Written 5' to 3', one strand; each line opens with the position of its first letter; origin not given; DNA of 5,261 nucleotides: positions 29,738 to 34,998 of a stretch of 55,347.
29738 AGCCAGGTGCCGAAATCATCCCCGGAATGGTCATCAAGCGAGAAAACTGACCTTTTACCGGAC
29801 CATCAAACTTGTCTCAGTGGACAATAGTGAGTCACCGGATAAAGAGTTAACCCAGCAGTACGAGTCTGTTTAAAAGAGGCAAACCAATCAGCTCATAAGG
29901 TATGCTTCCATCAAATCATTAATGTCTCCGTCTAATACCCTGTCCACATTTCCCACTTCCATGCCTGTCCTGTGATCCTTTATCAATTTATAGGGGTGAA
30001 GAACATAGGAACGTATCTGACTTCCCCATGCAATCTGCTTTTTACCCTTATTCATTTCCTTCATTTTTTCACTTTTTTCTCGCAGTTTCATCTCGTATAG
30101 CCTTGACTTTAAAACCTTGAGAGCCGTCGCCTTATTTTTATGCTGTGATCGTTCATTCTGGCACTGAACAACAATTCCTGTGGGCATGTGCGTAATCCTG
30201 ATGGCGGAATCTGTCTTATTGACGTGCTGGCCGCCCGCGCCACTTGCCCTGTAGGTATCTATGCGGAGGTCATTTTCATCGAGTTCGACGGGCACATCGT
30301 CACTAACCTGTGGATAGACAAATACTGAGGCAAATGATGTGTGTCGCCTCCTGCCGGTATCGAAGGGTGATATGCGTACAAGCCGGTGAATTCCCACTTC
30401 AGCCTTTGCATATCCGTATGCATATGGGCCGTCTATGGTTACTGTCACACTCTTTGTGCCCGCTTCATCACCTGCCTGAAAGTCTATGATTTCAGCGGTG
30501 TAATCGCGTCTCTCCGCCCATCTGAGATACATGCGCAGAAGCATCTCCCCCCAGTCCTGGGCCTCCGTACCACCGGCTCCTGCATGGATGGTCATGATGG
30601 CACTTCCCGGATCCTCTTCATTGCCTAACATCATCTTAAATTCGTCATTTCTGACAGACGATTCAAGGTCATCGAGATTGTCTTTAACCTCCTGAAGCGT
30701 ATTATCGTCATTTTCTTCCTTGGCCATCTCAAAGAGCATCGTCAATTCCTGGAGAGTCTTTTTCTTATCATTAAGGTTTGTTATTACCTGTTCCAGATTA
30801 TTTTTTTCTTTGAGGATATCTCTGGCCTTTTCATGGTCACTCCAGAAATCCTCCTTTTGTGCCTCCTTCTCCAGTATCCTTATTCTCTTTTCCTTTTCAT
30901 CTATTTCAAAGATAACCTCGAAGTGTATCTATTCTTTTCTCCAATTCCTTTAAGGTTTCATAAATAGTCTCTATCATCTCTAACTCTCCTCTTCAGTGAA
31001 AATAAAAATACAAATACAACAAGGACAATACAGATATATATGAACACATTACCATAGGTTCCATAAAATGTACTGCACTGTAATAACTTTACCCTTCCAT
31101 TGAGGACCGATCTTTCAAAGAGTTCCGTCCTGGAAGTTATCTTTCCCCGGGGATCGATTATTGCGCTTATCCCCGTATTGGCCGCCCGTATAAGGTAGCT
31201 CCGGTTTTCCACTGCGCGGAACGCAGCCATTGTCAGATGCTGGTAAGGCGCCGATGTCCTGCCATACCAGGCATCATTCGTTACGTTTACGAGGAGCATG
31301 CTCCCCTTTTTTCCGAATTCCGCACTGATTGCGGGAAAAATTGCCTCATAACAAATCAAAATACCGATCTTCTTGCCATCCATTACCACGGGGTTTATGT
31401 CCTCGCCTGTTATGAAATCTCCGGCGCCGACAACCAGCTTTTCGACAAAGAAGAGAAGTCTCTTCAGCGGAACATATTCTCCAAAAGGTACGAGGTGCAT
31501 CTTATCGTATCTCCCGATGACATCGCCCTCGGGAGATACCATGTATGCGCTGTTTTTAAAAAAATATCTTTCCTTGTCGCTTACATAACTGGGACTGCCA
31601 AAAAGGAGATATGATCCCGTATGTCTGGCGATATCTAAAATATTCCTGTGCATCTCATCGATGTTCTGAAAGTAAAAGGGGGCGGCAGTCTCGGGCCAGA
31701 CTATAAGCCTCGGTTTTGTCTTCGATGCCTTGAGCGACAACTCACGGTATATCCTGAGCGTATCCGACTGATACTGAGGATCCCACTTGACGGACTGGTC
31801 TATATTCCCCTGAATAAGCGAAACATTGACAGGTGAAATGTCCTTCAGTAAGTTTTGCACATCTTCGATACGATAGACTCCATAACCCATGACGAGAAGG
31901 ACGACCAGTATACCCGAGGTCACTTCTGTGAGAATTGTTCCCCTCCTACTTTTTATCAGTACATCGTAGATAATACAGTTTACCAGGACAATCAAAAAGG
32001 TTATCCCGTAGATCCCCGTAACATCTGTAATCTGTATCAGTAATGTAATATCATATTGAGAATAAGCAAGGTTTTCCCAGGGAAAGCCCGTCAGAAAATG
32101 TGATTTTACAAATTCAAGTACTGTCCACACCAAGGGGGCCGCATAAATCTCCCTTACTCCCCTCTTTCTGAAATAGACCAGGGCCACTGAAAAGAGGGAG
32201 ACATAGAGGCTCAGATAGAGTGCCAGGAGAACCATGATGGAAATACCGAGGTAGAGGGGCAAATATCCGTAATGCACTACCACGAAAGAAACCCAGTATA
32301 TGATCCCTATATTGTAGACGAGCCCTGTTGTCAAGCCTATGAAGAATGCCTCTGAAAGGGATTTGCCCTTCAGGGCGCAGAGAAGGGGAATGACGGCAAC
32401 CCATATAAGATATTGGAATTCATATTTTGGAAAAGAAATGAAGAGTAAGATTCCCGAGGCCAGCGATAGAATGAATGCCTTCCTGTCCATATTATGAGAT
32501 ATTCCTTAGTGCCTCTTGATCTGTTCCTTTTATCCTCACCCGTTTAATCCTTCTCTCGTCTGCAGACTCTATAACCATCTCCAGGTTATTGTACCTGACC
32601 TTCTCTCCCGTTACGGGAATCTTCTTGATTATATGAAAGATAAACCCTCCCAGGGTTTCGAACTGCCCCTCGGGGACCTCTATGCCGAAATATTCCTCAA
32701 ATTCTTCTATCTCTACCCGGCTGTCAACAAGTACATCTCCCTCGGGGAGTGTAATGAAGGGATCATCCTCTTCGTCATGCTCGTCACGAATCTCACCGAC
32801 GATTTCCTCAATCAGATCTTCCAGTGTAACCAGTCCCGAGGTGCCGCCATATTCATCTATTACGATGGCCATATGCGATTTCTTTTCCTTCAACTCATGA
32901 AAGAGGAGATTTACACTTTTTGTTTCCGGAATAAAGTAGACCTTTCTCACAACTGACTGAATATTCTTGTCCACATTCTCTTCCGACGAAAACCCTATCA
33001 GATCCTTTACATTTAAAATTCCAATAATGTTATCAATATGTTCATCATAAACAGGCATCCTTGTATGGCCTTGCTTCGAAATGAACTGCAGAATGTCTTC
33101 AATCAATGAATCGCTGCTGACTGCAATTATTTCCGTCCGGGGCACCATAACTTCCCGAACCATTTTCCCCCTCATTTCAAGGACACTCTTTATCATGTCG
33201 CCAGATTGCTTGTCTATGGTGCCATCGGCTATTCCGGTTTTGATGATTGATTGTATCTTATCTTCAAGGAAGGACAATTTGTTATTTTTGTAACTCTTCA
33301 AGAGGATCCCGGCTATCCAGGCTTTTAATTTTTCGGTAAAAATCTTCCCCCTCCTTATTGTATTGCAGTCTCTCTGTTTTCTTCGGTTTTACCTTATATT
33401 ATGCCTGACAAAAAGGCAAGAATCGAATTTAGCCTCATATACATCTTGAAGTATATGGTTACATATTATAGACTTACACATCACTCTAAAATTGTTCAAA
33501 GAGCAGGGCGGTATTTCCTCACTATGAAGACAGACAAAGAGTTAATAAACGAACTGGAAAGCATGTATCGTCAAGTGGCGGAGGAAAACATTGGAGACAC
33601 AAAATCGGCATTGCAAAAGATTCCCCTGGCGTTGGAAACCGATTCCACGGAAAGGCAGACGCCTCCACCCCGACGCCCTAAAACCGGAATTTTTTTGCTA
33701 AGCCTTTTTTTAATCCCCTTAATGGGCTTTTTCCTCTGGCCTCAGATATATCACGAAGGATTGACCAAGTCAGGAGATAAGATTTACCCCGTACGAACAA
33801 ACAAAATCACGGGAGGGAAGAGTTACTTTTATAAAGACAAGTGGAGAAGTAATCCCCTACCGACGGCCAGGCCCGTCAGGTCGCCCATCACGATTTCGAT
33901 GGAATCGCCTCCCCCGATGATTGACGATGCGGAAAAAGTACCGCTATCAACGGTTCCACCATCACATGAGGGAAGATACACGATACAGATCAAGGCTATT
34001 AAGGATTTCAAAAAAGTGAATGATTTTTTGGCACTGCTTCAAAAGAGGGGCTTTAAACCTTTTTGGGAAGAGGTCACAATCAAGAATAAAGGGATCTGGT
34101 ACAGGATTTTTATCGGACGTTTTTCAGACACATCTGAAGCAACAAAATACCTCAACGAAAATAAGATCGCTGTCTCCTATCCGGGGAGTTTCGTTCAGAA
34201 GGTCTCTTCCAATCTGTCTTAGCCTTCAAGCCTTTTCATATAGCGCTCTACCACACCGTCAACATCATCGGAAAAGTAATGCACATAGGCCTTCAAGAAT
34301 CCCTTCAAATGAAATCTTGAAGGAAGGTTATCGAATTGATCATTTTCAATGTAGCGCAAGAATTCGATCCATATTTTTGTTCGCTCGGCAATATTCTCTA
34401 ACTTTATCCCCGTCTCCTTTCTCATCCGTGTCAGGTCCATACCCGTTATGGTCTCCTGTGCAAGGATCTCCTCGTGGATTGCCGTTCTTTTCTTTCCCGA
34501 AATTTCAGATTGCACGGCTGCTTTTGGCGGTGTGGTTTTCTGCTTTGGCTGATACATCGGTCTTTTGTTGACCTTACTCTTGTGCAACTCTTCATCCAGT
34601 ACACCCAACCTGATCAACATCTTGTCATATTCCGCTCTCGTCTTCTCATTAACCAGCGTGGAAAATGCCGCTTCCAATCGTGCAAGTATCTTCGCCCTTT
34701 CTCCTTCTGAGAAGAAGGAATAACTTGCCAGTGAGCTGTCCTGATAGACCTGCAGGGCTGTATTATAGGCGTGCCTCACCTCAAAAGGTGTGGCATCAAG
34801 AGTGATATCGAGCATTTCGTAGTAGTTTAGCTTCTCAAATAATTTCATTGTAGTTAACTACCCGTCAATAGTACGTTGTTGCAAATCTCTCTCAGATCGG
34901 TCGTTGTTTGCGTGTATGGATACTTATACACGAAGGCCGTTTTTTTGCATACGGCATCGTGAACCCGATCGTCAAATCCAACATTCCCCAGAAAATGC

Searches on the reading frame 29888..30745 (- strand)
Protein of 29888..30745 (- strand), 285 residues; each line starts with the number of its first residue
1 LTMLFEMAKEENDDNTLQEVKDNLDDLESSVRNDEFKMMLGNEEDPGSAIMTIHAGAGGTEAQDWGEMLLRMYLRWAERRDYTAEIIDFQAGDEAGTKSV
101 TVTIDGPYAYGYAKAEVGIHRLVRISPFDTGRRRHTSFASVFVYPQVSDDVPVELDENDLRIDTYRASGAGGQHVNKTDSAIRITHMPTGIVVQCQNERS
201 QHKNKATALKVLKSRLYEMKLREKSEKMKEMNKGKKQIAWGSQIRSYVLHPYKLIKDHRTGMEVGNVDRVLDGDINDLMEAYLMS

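Call 9: search_protein_families(library=pfam, proteins=[window:29888-30745:-], max_evalue=0.001)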
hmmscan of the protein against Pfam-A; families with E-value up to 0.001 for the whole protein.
window:29888-30745:- (285 aa): 2 families
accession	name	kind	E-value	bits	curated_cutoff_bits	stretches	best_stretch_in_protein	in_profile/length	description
PF00472.26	RF-1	-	1.2e-45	154.6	35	1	150-259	2-116/116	RF-1 domain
PF03462.23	PCRF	-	1.7e-44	152.4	24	1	6-141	56-194/194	PCRF domain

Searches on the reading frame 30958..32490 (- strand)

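Call 9: search_protein_families(library=pfam, proteins=[window:30958-32490:-], max_evalue=0.001)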
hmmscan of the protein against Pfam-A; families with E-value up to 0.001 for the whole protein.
window:30958-32490:- (510 aa): 2 families
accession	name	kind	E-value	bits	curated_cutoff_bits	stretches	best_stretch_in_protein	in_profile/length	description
PF20154.4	LNT_N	-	1.8e-40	139.2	27.1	1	12-173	1-159/159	Apolipoprotein N-acyltransferase N-terminal domain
PF00795.27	CN_hydrolase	-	2.2e-36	126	23.2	1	223-469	2-248/256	Carbon-nitrogen hydrolase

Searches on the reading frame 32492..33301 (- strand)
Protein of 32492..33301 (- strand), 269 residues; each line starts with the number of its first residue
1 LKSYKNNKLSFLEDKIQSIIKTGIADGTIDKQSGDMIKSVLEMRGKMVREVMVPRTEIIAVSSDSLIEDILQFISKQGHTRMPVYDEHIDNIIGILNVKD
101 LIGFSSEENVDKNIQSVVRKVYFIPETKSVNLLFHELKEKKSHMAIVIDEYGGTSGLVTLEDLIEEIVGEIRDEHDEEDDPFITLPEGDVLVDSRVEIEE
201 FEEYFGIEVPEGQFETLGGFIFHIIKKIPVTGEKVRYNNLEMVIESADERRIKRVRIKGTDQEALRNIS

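Call 9: search_protein_families(library=pfam, proteins=[window:32492-33301:-], max_evalue=0.001)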
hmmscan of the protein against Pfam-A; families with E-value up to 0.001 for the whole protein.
window:32492-33301:- (269 aa): 2 families
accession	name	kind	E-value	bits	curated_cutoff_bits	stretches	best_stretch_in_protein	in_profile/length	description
PF03471.22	CorC_HlyC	-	1.3e-22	80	27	1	185-258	3-78/81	Transporter associated domain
PF00571.33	CBS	-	7.6e-16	58.6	24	2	48-104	1-54/57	CBS domain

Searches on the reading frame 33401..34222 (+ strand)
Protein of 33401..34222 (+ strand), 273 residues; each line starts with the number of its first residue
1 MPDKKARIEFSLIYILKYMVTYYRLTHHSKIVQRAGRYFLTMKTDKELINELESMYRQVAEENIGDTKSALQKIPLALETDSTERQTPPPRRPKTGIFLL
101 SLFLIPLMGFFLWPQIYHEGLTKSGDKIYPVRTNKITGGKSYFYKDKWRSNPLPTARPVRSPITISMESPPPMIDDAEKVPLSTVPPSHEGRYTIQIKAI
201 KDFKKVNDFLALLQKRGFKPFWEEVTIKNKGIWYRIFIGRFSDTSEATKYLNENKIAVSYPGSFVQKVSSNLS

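Call 9: search_protein_families(library=pfam, proteins=[window:33401-34222:+], max_evalue=0.001)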
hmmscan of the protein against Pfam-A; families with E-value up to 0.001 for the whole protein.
window:33401-34222:+ (273 aa): 1 family
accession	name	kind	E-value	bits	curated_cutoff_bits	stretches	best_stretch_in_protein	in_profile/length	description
PF05036.18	SPOR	-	1.4e-10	41.8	21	1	191-266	3-75/76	SPOR domain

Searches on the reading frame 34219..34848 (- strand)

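Call 9: search_protein_families(library=pfam, proteins=[window:34219-34848:-], max_evalue=0.001)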
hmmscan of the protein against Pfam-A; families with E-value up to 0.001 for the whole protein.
window:34219-34848:- (209 aa): 3 families
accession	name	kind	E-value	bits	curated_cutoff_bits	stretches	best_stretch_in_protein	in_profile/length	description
PF13413.12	HTH_25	-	5.3e-12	45.8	24.6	1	139-190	2-53/62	Helix-turn-helix domain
PF12844.13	HTH_19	-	7.3e-05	23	30.2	1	139-192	4-51/64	Helix-turn-helix domain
PF00226.36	DnaJ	-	0.00057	20.4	27.8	0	8-75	1-63/63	DnaJ domain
